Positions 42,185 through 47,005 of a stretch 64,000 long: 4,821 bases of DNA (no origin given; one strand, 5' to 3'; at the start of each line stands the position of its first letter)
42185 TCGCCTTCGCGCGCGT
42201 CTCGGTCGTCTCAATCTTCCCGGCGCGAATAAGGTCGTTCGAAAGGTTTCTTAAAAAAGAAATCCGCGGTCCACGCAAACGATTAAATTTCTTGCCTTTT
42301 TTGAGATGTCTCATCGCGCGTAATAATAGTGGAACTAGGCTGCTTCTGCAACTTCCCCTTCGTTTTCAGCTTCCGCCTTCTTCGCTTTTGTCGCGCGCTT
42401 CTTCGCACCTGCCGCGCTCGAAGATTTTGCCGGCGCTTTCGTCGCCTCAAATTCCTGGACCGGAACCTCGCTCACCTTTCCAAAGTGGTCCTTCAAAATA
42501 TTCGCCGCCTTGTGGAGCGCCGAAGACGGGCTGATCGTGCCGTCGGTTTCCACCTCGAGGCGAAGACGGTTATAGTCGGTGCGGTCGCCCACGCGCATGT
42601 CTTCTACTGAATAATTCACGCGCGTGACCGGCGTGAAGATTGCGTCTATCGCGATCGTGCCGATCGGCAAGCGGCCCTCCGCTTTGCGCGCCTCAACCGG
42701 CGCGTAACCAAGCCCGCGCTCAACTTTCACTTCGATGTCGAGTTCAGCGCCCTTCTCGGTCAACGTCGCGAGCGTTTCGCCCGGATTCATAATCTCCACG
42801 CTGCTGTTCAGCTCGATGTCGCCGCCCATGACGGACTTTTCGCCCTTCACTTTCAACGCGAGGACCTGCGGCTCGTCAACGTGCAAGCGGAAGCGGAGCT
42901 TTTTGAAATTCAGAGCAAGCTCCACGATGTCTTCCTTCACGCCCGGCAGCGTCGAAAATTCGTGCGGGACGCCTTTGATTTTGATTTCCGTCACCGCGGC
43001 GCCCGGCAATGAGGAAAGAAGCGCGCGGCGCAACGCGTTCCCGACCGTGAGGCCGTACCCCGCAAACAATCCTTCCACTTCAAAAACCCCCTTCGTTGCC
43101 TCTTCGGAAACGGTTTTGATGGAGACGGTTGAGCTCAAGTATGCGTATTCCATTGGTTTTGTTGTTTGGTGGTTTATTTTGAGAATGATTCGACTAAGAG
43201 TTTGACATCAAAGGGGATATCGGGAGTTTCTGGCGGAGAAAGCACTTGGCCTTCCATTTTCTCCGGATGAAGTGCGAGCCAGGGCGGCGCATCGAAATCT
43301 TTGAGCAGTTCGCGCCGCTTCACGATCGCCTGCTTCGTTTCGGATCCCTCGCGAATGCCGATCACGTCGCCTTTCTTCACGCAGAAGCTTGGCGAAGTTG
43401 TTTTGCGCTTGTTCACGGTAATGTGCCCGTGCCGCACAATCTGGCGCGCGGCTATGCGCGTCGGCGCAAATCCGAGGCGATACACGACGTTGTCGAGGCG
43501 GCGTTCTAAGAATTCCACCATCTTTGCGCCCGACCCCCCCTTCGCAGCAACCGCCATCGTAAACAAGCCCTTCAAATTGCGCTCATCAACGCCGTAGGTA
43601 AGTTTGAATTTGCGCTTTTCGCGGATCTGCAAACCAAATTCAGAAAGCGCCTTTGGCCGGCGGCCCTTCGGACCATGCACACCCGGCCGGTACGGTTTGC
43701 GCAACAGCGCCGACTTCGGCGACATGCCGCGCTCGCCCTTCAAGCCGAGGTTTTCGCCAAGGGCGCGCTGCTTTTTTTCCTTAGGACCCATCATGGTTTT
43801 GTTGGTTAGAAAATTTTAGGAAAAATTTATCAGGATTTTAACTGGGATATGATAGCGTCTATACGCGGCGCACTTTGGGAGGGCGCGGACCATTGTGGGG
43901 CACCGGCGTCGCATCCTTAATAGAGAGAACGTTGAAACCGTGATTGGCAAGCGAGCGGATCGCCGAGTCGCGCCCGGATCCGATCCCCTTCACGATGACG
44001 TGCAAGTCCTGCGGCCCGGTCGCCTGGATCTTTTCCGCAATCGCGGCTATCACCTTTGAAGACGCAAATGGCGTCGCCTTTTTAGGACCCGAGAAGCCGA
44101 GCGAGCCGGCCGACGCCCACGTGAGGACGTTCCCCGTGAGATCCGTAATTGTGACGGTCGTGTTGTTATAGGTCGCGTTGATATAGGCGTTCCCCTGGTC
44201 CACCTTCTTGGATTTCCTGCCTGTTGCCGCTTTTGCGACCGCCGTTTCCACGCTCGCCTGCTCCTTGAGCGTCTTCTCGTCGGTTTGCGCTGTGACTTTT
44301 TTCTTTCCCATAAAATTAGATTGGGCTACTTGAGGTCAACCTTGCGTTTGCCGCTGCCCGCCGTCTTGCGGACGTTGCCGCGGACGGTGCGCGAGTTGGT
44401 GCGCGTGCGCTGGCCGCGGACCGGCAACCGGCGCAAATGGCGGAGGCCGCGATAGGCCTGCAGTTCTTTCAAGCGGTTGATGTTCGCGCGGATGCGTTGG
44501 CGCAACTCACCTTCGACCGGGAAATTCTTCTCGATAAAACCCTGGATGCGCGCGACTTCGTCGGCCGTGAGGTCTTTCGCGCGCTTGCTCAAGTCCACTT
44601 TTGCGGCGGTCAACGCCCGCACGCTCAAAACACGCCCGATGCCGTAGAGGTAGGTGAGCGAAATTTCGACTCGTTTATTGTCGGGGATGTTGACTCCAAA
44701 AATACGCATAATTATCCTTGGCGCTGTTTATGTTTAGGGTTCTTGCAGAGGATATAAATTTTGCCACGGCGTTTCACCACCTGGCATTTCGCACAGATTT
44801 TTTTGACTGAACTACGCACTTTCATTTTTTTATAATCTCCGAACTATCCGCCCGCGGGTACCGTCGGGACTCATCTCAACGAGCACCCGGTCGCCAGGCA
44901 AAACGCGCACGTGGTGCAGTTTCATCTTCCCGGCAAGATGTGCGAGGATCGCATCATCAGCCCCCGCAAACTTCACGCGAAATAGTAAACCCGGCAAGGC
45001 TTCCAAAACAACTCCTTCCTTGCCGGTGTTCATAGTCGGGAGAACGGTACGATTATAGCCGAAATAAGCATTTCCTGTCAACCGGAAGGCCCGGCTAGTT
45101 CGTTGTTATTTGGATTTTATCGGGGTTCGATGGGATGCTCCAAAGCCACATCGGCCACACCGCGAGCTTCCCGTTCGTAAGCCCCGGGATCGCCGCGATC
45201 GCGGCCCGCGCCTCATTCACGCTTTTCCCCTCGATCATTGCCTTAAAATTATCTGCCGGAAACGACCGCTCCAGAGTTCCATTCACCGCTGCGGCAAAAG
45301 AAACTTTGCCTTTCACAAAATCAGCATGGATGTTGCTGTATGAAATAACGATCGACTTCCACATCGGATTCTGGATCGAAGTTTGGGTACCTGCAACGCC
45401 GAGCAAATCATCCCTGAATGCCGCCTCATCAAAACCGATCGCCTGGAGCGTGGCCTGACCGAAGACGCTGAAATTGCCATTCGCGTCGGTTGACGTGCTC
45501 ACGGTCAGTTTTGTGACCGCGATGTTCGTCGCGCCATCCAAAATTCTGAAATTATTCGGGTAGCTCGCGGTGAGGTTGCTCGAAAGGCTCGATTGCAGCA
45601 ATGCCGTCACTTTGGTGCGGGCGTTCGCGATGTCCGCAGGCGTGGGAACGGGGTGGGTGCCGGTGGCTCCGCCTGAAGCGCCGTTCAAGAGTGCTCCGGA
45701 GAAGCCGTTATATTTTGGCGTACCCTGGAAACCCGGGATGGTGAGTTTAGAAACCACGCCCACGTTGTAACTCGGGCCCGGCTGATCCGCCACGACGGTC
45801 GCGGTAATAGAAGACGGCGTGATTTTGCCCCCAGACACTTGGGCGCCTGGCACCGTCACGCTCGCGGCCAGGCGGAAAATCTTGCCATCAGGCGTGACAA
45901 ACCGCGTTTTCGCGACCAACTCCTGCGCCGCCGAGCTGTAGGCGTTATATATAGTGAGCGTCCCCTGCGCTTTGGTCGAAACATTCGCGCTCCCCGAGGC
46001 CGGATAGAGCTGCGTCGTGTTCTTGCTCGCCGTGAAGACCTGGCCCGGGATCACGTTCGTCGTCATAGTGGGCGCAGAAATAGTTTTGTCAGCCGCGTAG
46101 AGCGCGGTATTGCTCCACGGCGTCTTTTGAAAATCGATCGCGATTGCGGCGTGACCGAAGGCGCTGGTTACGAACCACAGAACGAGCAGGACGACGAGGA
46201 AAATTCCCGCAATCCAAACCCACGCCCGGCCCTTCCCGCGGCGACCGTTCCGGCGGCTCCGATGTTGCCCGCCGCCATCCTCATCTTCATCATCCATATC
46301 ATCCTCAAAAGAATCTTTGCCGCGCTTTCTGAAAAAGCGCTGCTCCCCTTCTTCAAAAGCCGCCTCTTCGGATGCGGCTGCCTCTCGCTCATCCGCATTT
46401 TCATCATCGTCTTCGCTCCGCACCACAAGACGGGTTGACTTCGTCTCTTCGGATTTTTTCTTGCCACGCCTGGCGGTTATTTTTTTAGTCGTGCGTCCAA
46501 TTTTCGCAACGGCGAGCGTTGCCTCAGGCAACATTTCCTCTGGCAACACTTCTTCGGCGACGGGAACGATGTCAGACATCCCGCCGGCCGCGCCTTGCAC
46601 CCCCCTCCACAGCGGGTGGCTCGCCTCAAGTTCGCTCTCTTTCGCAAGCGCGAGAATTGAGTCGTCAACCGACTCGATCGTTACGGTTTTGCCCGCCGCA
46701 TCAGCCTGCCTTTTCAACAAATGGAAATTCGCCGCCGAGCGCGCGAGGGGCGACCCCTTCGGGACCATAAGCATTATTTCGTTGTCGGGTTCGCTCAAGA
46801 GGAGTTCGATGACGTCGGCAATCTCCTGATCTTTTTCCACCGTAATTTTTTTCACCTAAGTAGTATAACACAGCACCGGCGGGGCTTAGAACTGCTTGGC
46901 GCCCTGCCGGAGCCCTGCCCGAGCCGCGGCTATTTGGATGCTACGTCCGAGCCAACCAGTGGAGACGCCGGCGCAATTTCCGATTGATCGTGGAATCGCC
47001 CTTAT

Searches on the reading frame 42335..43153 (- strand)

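Call 49: search_protein_families(library=pfam, max_evalue=0.01, proteins=[window:42335-43153:-])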
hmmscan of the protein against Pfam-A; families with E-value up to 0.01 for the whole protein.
window:42335-43153:- (272 aa): 3 families
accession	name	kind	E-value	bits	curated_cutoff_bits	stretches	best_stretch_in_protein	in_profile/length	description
PF01000.31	RNA_pol_A_bac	-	3.6e-29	101.8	33.9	1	57-174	1-119/119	RNA polymerase Rpb3/RpoA insert domain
PF01193.29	RNA_pol_L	-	9e-24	83.4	24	1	29-224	3-74/74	RNA polymerase Rpb3/Rpb11 dimerisation domain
PF13656.11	RNA_pol_L_2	-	0.002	18.2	27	0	195-228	40-73/75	RNA polymerase Rpb3/Rpb11 dimerisation domain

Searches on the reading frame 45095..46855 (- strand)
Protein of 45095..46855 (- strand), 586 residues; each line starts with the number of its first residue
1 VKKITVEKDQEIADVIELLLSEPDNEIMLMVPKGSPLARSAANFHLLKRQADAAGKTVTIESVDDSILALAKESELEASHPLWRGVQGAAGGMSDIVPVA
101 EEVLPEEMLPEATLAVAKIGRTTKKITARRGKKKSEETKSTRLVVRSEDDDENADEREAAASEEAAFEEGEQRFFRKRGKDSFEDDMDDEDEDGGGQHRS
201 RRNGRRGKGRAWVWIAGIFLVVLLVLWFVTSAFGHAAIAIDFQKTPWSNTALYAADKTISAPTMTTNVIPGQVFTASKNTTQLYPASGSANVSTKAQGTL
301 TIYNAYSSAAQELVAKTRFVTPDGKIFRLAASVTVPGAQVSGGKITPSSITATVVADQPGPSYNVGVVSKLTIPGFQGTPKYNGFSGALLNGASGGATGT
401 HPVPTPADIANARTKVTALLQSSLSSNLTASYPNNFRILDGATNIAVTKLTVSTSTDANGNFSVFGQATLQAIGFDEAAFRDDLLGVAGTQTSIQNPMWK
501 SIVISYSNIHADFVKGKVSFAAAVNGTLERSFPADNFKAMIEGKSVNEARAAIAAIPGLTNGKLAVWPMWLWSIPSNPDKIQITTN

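Call 66: search_protein_families(library=pfam, max_evalue=0.001, proteins=[window:45095-46855:-])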
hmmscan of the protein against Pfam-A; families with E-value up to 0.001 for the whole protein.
window:45095-46855:- (586 aa): 1 family
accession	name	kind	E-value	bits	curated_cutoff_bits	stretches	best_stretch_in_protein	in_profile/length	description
PF21110.3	GlxA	-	0.0005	21.1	27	1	295-383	1-97/105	GlxA beta barrel domain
